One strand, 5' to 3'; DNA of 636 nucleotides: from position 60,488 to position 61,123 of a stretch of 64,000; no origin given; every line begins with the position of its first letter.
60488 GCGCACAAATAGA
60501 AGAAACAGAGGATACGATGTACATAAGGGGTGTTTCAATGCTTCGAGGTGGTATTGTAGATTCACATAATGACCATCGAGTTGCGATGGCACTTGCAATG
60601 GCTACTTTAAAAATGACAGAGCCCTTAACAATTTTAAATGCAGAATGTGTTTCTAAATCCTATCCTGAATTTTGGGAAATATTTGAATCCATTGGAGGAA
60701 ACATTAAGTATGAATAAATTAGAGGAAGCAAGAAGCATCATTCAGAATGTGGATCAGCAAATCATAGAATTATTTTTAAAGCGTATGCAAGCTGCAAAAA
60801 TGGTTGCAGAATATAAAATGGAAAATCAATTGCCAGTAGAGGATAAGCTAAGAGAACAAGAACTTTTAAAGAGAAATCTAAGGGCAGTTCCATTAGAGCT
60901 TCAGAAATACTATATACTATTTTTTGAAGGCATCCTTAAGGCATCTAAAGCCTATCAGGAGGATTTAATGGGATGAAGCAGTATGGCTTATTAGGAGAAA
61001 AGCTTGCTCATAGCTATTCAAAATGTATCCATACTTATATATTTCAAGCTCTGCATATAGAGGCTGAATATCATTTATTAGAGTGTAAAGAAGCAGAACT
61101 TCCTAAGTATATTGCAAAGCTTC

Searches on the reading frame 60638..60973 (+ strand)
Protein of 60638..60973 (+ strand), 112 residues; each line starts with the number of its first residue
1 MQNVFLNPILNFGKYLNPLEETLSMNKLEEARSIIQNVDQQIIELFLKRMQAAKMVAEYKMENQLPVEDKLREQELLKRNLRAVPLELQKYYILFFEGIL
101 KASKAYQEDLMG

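Call 3: search_protein_families(library=pfam, proteins=[window:60638-60973:+], max_evalue=0.01)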
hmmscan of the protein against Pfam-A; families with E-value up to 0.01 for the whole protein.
window:60638-60973:+ (112 aa): 1 family
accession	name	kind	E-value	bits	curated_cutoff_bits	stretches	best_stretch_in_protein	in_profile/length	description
PF01817.26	CM_2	-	1.3e-16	61.1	27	1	32-108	2-80/80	Chorismate mutase type II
